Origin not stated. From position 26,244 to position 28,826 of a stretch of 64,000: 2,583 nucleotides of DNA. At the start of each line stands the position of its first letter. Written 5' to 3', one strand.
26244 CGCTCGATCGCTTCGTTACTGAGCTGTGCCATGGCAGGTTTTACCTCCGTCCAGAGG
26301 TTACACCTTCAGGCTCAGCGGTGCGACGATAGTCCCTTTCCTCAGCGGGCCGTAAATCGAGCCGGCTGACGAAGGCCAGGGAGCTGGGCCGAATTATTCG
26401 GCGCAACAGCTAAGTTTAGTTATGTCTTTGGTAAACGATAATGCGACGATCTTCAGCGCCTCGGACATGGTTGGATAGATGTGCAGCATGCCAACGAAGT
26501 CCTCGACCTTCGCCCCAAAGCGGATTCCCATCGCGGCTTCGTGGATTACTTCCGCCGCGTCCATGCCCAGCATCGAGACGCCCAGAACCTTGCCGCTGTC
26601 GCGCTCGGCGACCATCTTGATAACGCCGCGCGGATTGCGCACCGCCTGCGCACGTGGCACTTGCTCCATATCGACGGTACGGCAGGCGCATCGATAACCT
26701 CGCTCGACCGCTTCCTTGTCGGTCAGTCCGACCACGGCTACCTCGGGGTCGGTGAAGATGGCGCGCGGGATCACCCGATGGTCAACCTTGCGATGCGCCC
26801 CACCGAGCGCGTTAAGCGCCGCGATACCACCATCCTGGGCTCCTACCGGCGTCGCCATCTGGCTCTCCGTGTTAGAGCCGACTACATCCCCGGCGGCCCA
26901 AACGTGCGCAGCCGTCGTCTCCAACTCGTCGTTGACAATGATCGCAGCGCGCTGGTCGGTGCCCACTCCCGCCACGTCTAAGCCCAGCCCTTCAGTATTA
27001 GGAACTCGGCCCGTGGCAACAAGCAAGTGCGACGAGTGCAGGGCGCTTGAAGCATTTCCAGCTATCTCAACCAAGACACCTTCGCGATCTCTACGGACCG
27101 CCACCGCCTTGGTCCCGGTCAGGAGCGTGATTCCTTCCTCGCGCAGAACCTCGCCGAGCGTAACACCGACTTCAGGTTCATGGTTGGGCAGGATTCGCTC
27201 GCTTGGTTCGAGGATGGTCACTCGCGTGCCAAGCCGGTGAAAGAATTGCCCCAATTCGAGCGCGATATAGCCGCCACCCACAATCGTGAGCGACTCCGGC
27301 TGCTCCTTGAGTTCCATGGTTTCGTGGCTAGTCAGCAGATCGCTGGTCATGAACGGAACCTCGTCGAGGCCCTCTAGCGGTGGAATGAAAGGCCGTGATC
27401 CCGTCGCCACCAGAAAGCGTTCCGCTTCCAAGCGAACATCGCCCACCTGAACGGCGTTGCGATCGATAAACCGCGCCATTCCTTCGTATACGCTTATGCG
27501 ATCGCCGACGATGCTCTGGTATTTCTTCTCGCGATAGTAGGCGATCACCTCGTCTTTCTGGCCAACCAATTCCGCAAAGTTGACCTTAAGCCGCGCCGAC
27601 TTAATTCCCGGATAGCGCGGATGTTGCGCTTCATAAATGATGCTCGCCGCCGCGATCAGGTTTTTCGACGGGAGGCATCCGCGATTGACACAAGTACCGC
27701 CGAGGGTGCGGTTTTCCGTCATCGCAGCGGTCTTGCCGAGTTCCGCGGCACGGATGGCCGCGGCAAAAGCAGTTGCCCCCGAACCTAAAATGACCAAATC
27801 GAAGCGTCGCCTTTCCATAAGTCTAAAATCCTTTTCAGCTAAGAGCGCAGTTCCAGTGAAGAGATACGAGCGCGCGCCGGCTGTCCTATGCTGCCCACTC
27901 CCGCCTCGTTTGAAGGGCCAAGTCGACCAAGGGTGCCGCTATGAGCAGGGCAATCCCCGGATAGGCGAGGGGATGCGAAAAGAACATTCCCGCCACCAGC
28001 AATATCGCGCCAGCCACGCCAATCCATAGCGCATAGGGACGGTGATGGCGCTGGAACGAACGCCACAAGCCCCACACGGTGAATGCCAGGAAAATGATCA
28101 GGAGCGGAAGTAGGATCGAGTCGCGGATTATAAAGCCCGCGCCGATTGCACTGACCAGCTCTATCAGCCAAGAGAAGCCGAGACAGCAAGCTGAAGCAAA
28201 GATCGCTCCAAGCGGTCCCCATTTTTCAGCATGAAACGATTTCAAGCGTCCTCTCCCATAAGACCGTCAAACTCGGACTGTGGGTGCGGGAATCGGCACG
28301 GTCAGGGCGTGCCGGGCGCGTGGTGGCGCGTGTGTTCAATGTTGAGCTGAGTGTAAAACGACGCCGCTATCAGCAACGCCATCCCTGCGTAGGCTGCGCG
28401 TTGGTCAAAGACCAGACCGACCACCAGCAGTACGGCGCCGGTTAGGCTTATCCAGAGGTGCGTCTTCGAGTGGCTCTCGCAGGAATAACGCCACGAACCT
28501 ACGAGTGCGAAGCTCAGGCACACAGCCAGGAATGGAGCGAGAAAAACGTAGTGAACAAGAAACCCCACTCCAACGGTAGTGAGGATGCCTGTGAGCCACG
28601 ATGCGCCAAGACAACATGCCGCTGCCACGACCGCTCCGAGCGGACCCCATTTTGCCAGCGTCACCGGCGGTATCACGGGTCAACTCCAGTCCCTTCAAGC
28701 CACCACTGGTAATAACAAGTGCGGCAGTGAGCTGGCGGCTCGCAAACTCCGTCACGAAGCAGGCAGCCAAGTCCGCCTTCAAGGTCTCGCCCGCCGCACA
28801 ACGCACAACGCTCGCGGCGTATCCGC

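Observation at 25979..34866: Atypical mercury-resistance island: duplicated core merA, three merT variants, merP paralogs, merB-like, no merR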

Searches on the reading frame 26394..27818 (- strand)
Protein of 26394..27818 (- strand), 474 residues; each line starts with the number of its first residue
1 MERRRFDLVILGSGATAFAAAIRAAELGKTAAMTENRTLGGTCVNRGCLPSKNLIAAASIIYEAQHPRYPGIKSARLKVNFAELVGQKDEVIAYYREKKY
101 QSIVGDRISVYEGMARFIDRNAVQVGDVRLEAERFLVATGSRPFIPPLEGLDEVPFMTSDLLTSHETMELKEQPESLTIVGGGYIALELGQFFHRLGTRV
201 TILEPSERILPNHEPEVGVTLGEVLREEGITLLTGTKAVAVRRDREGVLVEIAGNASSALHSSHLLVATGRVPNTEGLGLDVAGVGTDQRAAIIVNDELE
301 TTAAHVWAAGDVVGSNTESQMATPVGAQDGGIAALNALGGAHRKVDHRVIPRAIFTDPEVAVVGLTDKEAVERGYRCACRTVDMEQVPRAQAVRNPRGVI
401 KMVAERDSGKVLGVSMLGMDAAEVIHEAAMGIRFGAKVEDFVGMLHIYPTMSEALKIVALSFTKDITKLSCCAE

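Call 3: search_protein_families(library=pfam, proteins=[window:26394-27818:-], max_evalue=0.01)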
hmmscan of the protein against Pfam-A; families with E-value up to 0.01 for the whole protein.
window:26394-27818:- (474 aa): 8 families
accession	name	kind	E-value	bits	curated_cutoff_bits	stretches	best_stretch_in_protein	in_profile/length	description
PF07992.20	Pyr_redox_2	-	6.9e-60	203.4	26.1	1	6-322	1-283/291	Pyridine nucleotide-disulphide oxidoreductase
PF02852.28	Pyr_redox_dim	-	1.6e-32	112.4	25.3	1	350-456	1-107/110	Pyridine nucleotide-disulphide oxidoreductase, dimerisation domain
PF00070.33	Pyr_redox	-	6e-19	68.8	22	1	177-248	2-73/82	Pyridine nucleotide-disulphide oxidoreductase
PF12831.13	FAD_oxidored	-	1.8e-07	31.3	27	1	7-51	1-46/416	FAD dependent oxidoreductase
PF13738.12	Pyr_redox_3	-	3.4e-05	23.7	30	1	122-303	115-298/305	Pyridine nucleotide-disulphide oxidoreductase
PF13434.12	Lys_Orn_oxgnase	-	0.00025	20.7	21.3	1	128-196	144-210/339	L-lysine 6-monooxygenase/L-ornithine 5-monooxygenase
PF03486.20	HI0933_like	-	0.00092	19.2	50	0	185-271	78-164/244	HI0933-like protein Rossmann domain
PF13450.12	NAD_binding_8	-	0.0016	19.2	21.9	0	10-43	1-35/68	NAD(P)-binding Rossmann-like domain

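Call 4: search_protein_families(library=ncbifam, proteins=[window:26394-27818:-], max_evalue=0.01)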
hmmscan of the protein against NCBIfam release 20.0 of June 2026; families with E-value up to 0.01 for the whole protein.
window:26394-27818:- (474 aa): 55 families (the best 25 are shown)
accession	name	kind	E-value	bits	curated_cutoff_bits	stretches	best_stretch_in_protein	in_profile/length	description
TIGR02053.1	MerA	equivalog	4.8e-156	520.4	454.45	1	6-474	1-465/465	mercury(II) reductase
TIGR01350.1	lipoamide_DH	equivalog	4.8e-112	375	408.8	1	6-465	2-457/461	dihydrolipoyl dehydrogenase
NF010311.1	PRK13748.1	subfamily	1.4e-111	374.1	600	1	4-473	96-559/560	mercury(II) reductase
NF004992.0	PRK06370.1-4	equivalog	1.5e-101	340.1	629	1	3-458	2-451/459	FAD-containing oxidoreductase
NF004946.0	PRK06292.2-4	subfamily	7.1e-100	335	634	1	5-456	3-464/487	dihydrolipoyl dehydrogenase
NF004991.0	PRK06370.1-3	subfamily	5.6e-94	315.5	620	1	4-465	34-490/509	FAD-containing oxidoreductase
NF004947.0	PRK06292.2-5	equivalog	3e-92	310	592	1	5-458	3-454/474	dihydrolipoyl dehydrogenase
NF004776.0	PRK06116.1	equivalog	3.6e-90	303.1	480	1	4-455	3-446/450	glutathione-disulfide reductase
NF004990.0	PRK06370.1-1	equivalog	2.8e-89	299.9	842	1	4-456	3-449/459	FAD-containing oxidoreductase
NF003585.0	PRK05249.1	equivalog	1.9e-87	293.8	465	1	3-463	4-458/464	Si-specific NAD(P)(+) transhydrogenase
NF005884.0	PRK07846.1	equivalog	2.4e-82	277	501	1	4-455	2-444/454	mycothione reductase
TIGR01424.1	gluta_reduc_2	equivalog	3.1e-81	273.2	606.05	1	6-455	3-442/446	glutathione-disulfide reductase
NF004943.0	PRK06292.2-1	equivalog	4.4e-81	273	432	1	5-461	3-454/456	dihydrolipoyl dehydrogenase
NF041853.1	hythiocyan_redase_MerA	equivalog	6.4e-78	262.5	650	1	4-455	2-434/440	hypothiocyanous acid reductase MerA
NF040477.1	chlor_oxi_RclA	equivalog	9e-77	258.6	740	1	5-456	3-434/441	reactive chlorine resistance oxidoreductase RclA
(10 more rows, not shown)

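Call 8: search_solved_structures(query=window:26394-27818:-, show_alignments=2, max_evalue=1e-40)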
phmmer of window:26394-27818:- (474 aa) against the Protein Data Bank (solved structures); distinct sequences matched with E-value up to 1e-40: 85 (the best 60 are shown).
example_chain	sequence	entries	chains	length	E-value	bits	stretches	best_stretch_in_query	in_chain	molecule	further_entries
5x1y_B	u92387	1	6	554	2.6e-114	385.9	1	5-473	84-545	Mercuric reductase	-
4ywo_A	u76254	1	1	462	3.1e-91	309.9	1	7-472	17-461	Mercuric reductase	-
1zk7_A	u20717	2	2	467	1.5e-81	278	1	8-473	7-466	Mercuric reductase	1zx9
4k8d_A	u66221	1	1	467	5.8e-79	269.5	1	8-473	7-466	Mercuric reductase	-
4k7z_A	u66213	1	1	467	8.1e-79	269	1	8-473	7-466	Mercuric reductase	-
2eq7_A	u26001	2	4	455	1.2e-76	261.8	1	6-461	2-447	2-oxoglutarate dehydrogenase E3 component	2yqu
1dxl_A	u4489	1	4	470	8.3e-75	255.8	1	7-461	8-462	DIHYDROLIPOAMIDE DEHYDROGENASE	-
6uzi_A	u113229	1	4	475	5.6e-73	249.7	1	4-463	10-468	Dihydrolipoyl dehydrogenase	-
2eq6_A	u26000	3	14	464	3.8e-71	243.7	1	4-465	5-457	Pyruvate dehydrogenase complex, dihydrolipoamide dehydrogenase E3 component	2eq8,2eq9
3urh_A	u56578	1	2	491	1.7e-70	241.5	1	5-461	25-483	Dihydrolipoyl dehydrogenase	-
1ebd_A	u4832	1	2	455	5.1e-67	230.1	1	8-454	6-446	DIHYDROLIPOAMIDE DEHYDROGENASE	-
4jdr_A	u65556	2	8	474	1.4e-66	228.6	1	7-469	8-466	Dihydrolipoyl dehydrogenase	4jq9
9h2i_B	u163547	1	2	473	1.4e-66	228.6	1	7-469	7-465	Dihydrolipoyl dehydrogenase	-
1lvl_A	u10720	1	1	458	2e-64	221.6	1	7-460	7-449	DIHYDROLIPOAMIDE DEHYDROGENASE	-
2qae_A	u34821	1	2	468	2.3e-64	221.4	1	6-461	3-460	Dihydrolipoyl dehydrogenase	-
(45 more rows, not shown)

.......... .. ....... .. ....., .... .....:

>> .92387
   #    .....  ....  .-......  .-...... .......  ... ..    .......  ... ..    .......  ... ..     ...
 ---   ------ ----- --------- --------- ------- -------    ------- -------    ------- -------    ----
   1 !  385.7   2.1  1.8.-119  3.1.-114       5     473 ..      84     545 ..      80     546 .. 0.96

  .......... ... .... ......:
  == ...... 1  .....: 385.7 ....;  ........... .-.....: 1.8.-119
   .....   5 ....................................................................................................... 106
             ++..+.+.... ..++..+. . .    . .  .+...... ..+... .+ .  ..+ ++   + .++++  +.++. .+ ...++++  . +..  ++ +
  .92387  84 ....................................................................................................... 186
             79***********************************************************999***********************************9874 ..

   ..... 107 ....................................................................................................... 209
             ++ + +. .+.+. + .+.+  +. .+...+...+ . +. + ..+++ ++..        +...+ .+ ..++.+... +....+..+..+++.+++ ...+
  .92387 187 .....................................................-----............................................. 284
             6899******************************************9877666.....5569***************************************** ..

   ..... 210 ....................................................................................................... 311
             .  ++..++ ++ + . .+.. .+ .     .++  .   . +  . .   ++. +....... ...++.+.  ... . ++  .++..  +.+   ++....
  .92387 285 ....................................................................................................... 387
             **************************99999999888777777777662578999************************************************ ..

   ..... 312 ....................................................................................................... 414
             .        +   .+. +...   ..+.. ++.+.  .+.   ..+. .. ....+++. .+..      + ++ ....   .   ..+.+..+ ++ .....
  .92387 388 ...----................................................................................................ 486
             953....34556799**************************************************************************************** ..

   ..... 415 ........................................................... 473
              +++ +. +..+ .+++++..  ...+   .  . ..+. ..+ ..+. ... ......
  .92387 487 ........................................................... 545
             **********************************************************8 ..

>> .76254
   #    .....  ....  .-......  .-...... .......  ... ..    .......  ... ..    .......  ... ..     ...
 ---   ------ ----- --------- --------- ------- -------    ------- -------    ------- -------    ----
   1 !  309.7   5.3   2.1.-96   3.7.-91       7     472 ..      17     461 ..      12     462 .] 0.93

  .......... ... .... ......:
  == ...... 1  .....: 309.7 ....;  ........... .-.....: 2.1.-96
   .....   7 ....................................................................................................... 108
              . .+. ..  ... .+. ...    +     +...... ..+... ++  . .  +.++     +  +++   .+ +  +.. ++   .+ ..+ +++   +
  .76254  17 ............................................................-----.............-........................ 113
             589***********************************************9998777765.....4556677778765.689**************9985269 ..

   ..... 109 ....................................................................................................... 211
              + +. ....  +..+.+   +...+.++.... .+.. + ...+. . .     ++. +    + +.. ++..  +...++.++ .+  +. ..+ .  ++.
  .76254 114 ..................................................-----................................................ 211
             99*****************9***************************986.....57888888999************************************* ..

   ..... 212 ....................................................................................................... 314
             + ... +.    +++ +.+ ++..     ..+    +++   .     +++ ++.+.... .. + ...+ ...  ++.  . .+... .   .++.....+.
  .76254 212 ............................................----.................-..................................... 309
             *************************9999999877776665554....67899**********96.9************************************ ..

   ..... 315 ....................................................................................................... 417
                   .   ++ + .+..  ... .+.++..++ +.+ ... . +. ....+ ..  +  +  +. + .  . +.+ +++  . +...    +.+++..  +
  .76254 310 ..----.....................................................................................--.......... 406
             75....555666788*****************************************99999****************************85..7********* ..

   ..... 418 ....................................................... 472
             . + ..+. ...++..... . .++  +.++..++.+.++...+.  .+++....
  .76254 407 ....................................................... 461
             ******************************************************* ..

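Call 9: find_encoding_contigs(protein=window:26394-27818:-, flank=10000, max_places=6)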
Protein window:26394-27818:- (474 aa): 2 contigs read that carry it; 2 places shown.
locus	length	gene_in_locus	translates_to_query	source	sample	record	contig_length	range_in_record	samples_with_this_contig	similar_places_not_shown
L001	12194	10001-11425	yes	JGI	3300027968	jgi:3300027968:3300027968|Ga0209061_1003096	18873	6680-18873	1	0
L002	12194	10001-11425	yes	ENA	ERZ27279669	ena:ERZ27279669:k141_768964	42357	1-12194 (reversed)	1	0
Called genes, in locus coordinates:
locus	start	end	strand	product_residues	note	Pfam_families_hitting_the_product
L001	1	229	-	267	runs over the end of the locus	PF01925:TauE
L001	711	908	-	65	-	-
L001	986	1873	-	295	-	PF05114:MbnB_TglH_ChrH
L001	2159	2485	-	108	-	-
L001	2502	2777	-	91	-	-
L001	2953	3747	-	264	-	-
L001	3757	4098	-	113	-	PF00403:HMA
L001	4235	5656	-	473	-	PF07992:Pyr_redox_2, PF12831:FAD_oxidored (weak), PF13738:Pyr_redox_3 (weak), PF00070:Pyr_redox, PF02852:Pyr_redox_dim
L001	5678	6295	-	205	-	PF00403:HMA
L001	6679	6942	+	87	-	PF12728:HTH_17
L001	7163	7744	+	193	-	PF04542:Sigma70_r2, PF08281:Sigma70_r4_2, PF04545:Sigma70_r4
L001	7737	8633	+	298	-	-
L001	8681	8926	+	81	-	-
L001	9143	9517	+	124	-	PF03203:MerC (weak)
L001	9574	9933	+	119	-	PF03203:MerC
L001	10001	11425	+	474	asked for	PF07992:Pyr_redox_2, PF12831:FAD_oxidored (faint), PF00070:Pyr_redox, PF02852:Pyr_redox_dim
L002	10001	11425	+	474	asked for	PF07992:Pyr_redox_2, PF12831:FAD_oxidored (faint), PF00070:Pyr_redox, PF02852:Pyr_redox_dim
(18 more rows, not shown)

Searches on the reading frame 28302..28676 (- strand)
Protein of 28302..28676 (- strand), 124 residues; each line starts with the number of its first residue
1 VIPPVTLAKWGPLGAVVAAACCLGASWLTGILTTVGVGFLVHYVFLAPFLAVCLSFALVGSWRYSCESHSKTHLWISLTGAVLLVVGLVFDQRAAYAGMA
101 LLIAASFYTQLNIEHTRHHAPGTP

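Call 3: search_protein_families(library=pfam, proteins=[window:28302-28676:-], max_evalue=0.01)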
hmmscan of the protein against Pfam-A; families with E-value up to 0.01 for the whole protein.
window:28302-28676:- (124 aa): 1 family
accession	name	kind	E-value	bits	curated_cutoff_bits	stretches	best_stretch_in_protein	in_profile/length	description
PF03203.19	MerC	-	1.5e-05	26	27.6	1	10-108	3-105/108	MerC mercury resistance protein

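Call 4: search_protein_families(library=ncbifam, proteins=[window:28302-28676:-], max_evalue=0.01)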
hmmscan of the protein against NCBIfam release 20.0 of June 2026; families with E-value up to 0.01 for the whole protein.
window:28302-28676:- (124 aa): 0 families
